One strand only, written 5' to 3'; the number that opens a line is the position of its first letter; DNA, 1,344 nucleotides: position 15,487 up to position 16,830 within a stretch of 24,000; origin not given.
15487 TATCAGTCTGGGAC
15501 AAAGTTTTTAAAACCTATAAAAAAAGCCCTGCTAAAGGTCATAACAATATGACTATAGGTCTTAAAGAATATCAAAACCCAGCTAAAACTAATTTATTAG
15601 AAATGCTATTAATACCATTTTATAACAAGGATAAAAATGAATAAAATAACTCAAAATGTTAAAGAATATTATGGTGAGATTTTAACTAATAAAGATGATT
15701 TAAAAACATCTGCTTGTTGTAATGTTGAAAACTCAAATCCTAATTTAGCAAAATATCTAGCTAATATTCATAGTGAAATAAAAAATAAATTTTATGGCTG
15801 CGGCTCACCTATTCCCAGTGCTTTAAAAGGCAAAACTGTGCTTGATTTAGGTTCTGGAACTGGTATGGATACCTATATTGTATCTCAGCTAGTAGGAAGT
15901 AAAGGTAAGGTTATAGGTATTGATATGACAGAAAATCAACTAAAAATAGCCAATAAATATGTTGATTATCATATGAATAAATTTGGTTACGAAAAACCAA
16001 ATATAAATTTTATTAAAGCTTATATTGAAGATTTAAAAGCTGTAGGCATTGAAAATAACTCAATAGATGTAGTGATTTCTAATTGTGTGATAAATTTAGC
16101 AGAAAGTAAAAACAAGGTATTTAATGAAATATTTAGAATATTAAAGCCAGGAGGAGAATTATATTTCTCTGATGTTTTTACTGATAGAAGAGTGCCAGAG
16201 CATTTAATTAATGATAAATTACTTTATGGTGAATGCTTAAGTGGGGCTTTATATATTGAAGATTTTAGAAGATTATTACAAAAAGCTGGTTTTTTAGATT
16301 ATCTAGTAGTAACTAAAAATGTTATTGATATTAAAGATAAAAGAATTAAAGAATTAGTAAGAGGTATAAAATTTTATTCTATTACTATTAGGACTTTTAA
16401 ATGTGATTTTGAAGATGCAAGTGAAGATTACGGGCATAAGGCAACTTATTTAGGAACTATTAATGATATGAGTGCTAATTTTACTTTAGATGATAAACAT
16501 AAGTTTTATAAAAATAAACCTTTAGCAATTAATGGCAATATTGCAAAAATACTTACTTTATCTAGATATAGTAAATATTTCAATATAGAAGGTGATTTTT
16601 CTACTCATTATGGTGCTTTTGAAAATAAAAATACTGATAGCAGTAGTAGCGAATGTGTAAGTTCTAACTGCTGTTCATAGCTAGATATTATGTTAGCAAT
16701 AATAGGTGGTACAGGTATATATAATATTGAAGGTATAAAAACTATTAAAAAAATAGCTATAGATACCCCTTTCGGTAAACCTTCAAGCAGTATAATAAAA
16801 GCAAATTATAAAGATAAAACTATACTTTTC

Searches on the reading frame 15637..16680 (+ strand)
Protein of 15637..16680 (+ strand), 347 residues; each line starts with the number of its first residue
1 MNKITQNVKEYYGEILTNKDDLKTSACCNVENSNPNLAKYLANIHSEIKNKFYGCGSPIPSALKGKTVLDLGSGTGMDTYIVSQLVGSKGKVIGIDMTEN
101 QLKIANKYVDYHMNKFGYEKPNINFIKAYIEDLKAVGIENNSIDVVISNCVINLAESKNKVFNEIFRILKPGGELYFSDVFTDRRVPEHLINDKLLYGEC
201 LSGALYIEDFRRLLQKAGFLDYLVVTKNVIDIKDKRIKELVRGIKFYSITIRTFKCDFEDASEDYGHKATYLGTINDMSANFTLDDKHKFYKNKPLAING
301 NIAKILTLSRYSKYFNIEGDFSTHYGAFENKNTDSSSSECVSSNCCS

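Call 4: search_protein_families(library=pfam, proteins=[window:15637-16680:+])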
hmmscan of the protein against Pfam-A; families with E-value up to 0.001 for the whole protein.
window:15637-16680:+ (347 aa): 14 families
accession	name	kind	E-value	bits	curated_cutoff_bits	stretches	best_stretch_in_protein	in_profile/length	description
PF13847.12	Methyltransf_31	-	5.2e-33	114.2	27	1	64-218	3-145/145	Methyltransferase domain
PF13649.12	Methyltransf_25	-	8.8e-17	62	27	1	68-173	1-97/97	Methyltransferase domain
PF08241.18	Methyltransf_11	-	2.7e-16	60.4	21.2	1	69-177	1-95/95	Methyltransferase domain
PF01209.24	Ubie_methyltran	-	1.3e-15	57.8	20.1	1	61-177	44-151/233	ubiE/COQ5 methyltransferase family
PF13489.12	Methyltransf_23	-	3.6e-10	40.3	27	1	62-219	20-159/164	Methyltransferase domain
PF08242.18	Methyltransf_12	-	1.9e-09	38.5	30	1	69-175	1-98/98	Methyltransferase domain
PF01135.25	PCMT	-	2.3e-07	31.2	20.3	1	64-112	73-121/210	Protein-L-isoaspartate(D-aspartate) O-methyltransferase (PCMT)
PF01728.25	FtsJ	-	3.5e-06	27.5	24.1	1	64-154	21-103/181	FtsJ-like methyltransferase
PF08123.19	DOT1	-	4.2e-06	26.9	23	1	65-175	43-154/205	Histone methylation protein DOT1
PF06325.19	PrmA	-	4.3e-06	26.9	22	1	64-184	161-265/296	Ribosomal protein L11 methyltransferase (PrmA)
PF08003.17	Methyltransf_9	-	2.9e-05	23.6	23.8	1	61-239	112-280/315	Protein of unknown function (DUF1698)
PF20922.3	Anamorsin_N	-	3e-05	24.2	27.1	1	130-184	39-94/163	Anamorsin, N-terminal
PF10294.15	Methyltransf_16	-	7.9e-05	22.9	21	1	15-171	6-149/174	Lysine methyltransferase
PF05148.21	Methyltransf_8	-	0.00015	22.2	27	1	96-180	78-159/219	Hypothetical methyltransferase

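Call 5: search_protein_families(library=ncbifam, proteins=[window:15637-16680:+])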
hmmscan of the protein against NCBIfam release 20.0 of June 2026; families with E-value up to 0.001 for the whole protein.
window:15637-16680:+ (347 aa): 41 families (the best 25 are shown)
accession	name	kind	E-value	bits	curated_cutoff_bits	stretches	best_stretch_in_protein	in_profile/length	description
NF008823.0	PRK11873.1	subfamily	1.4e-59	201.9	263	1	2-238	5-240/272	arsenite methyltransferase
NF040538.1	methyl_ArsM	equivalog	6e-54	183.6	500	2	138-320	167-342/356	arsinothricin biosynthesis methyltransferase ArsM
NF038099.1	AsSugarArsM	exception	3.8e-33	115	400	1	23-307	18-299/321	arsenosugar biosynthesis arsenite methyltransferase ArsM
NF041537.1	ArsM_AhpD_UU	exception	6e-32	110.8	510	1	40-228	50-231/345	arsenite methyltransferase/AhpD domain selenoprotein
NF041536.1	ArsM_DUF2284_UU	exception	3e-31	108.3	575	1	39-254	49-257/459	arsenite methyltransferase/DUF2284 domain selenoprotein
NF047649.1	MTase_UXPK_star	exception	3.7e-29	101.6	460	1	39-219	50-223/283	methyltransferase/UXPK-star double selenoprotein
NF045667.1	MTase_DVU1556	equivalog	2.1e-19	69.8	155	1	64-219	22-160/213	DVU_1556 family methyltransferase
NF040539.1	AST_met_ArsM_2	exception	5.3e-19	69.1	240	1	66-262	58-246/262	putative arsinothricin biosynthesis methyltransferase ArsM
TIGR02072.1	BioC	equivalog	3.6e-15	56.4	184.95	1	64-182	34-137/244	malonyl-ACP O-methyltransferase BioC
NF001244.0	PRK00216.1-5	equivalog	4e-14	52.5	216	1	64-181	48-157/236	bifunctional demethylmenaquinone methyltransferase/2-methoxy-6-polyprenyl-1,4-benzoquinol methylase UbiE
NF052510.1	methyltran_MpqE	exception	3.1e-12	46.4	335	1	63-175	45-149/234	methyl-plastoquinone biosynthesis methyltransferase MpqE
TIGR01983.1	UbiG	equivalog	6.7e-12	45.2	102.95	1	45-180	34-154/228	bifunctional 2-polyprenyl-6-hydroxyphenol methylase/3-demethylubiquinol 3-O-methyltransferase UbiG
NF001240.0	PRK00216.1-1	equivalog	2.5e-11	43.1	378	1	64-176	63-167/251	bifunctional demethylmenaquinone methyltransferase/2-methoxy-6-polyprenyl-1,4-benzoquinol methylase UbiE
TIGR01934.1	MenG_MenH_UbiE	subfamily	4.5e-11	42.5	158.35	1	64-182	39-146/223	ubiquinone/menaquinone biosynthesis methyltransferase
NF043040.1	corrin_prot_MT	hypoth_equivalog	2.7e-10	40.1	180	1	64-190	41-160/216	corrinoid protein-associated methyltransferase CpaM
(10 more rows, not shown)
